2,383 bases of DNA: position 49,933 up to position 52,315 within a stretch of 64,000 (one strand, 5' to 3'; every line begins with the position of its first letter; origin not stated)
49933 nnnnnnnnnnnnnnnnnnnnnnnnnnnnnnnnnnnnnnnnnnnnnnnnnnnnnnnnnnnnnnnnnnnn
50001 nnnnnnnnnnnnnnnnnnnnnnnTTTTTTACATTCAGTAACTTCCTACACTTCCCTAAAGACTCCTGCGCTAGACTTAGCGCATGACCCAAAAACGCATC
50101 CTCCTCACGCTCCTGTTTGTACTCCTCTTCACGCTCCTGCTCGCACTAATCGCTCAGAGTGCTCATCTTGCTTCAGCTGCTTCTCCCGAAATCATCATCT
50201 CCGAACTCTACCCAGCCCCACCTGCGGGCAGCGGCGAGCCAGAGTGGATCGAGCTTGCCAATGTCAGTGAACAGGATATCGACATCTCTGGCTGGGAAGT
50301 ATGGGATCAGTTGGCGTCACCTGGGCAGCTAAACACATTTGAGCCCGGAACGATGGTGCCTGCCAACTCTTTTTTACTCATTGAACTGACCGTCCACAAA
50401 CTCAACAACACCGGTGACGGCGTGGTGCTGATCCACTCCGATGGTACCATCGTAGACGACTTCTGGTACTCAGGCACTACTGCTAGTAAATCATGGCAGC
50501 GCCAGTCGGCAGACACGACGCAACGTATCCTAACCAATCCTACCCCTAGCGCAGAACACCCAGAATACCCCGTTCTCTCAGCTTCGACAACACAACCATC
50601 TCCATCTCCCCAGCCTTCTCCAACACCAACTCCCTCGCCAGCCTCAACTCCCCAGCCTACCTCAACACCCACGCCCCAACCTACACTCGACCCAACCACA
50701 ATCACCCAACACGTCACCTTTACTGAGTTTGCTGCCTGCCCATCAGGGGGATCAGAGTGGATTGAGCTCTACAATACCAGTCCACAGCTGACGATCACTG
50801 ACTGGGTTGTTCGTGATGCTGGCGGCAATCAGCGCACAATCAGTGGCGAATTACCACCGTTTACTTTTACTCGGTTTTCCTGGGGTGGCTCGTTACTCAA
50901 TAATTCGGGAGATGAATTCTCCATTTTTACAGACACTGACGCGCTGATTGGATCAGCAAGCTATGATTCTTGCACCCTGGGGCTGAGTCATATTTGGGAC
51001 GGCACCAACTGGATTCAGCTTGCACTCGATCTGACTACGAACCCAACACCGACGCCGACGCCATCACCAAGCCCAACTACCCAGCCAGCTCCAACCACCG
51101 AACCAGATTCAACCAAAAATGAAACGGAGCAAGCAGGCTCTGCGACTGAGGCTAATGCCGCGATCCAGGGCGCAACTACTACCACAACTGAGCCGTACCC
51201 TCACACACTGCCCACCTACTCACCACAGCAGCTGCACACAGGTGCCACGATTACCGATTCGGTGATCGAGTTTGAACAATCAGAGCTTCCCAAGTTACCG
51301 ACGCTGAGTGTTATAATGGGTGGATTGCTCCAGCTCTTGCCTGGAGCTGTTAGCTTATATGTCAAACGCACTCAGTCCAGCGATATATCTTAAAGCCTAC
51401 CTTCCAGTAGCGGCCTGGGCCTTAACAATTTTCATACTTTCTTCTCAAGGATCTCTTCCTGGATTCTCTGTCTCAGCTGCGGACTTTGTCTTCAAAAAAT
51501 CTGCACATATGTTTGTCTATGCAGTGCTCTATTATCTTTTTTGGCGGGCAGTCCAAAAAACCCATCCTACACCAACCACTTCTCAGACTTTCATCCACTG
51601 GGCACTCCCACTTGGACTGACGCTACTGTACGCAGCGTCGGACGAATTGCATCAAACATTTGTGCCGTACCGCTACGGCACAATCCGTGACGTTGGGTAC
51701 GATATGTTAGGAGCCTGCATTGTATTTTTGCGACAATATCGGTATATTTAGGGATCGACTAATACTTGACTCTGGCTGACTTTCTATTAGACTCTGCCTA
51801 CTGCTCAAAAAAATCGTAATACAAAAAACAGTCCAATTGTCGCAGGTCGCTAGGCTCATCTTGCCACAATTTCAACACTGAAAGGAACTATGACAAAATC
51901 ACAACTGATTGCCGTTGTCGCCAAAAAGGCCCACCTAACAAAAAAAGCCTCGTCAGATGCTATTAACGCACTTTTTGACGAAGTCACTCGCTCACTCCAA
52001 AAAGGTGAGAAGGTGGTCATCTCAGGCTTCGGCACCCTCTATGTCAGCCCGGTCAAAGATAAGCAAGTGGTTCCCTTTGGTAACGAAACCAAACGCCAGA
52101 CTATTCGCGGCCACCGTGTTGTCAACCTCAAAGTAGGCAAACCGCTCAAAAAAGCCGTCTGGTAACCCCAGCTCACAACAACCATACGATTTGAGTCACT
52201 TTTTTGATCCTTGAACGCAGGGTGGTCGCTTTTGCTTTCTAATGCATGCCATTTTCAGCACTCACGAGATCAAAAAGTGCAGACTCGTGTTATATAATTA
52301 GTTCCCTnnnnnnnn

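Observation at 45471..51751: Candidate surface-protein O-glycosylation module: GT2 translationally coupled to a giant YfhO-like GT-C, next to an LTD surface protein with Pro/Thr linkers and VanZ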

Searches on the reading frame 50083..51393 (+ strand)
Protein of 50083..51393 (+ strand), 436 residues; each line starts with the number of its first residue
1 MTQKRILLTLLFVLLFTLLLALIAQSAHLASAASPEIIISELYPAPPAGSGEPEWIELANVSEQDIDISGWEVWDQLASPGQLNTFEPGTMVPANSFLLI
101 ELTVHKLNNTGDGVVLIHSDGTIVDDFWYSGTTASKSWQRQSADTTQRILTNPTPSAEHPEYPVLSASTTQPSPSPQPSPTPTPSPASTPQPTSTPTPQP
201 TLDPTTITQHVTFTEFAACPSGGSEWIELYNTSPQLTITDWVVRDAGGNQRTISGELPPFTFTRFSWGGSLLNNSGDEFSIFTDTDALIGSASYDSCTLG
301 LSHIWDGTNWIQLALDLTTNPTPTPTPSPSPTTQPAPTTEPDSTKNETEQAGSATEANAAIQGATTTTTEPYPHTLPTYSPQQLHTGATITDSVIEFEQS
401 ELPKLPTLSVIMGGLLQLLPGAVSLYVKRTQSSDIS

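Call 3: search_protein_families(library=pfam, proteins=[window:50083-51393:+], max_evalue=0.01)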
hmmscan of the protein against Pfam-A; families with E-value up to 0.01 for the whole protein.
window:50083-51393:+ (436 aa): 2 families
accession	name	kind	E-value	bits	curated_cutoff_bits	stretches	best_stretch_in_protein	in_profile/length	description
PF00932.25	LTD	-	1.5e-21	77.2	34.3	2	31-129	2-107/109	Lamin Tail Domain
PF05887.16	Trypan_PARP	-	0.00016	22.1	100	1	165-201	76-112/134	Procyclic acidic repetitive protein (PARP)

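Call 4: search_protein_families(library=ncbifam, proteins=[window:50083-51393:+], max_evalue=0.01)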
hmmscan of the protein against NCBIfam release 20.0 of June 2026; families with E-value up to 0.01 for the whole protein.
window:50083-51393:+ (436 aa): 2 families
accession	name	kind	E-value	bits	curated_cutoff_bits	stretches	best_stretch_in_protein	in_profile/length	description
NF008084.0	PRK10819.1-5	equivalog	0.0014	18.6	315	0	164-204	63-108/249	TonB system transport protein TonB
NF041620.1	MXAN_5187_fam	hypoth_equivalog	0.0014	18.4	200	1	142-383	370-496/601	MXAN_5187 family protein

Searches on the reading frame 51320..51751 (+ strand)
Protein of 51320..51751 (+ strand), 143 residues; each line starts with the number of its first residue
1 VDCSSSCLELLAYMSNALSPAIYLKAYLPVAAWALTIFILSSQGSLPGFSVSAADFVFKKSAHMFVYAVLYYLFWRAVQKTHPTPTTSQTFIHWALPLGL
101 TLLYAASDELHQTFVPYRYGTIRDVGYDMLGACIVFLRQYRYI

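Call 3: search_protein_families(library=pfam, proteins=[window:51320-51751:+], max_evalue=0.01)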
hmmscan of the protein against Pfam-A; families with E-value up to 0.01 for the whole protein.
window:51320-51751:+ (143 aa): 1 family
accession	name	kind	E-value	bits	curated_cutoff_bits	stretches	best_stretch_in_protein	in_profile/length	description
PF04892.17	VanZ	-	8.4e-12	46.3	30.1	1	53-137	55-120/126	VanZ like family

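Call 4: search_protein_families(library=ncbifam, proteins=[window:51320-51751:+], max_evalue=0.01)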
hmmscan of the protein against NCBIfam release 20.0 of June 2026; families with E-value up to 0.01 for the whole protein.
window:51320-51751:+ (143 aa): 1 family
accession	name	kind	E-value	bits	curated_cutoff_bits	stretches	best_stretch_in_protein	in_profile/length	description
NF037970.1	vanZ_1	subfamily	7.4e-18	65.2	20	1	52-132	35-109/109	VanZ family protein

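Call 91: find_related_loci(query=A5, collection=metagenome_contigs, flank=7000)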
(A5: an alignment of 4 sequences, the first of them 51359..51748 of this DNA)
Query A5 (130 aa) in metagenome_contigs; peptide patterns used: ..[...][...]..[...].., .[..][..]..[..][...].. (x = any residue, [..] = any of these).
488 stretches matched a pattern; 184 encode a relative of the query (tblastn E <= 1e-3); the best 80 are kept; 80 distinct loci.
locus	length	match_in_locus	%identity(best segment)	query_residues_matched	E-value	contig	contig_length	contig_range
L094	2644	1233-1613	54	1-129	6e-42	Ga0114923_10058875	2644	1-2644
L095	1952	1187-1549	58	6-128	6e-39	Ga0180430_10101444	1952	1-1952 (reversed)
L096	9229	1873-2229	55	8-128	1e-38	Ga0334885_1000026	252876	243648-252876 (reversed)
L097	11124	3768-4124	55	8-128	1e-38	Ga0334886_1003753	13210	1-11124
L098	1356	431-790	53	9-130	5e-38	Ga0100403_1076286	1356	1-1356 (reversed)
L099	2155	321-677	57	11-130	9e-37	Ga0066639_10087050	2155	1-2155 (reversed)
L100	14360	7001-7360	55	9-130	5e-37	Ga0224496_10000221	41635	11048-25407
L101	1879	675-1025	52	9-130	1e-36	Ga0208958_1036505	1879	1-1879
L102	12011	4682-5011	58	10-122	2e-35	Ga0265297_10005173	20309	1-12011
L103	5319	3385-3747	54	11-130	4e-35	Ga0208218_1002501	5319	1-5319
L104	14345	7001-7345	53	13-130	1e-34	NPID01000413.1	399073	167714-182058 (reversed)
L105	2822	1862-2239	49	10-130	4e-34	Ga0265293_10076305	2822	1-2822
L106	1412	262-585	55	9-118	4e-34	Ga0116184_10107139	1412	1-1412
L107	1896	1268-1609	49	13-130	2e-33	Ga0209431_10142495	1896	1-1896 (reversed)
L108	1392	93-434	49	13-130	8e-34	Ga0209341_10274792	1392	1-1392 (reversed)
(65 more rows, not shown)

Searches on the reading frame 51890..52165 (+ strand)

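Call 3: search_protein_families(library=pfam, proteins=[window:51890-52165:+], max_evalue=0.01)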
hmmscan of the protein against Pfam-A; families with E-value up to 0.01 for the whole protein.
window:51890-52165:+ (91 aa): 3 families
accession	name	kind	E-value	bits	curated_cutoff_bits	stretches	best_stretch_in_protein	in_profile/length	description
PF00216.26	Bac_DNA_binding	-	4.3e-19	69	22.4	1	1-90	1-89/90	Bacterial DNA-binding protein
PF18291.6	HU-HIG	-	1.5e-05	25.5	26.2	1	2-89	33-117/125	HU domain fused to wHTH, Ig, or Glycine-rich motif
PF18175.6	HU-CCDC81_bac_2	-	0.0027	18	35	1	6-54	3-51/70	CCDC81-like prokaryotic HU domain 2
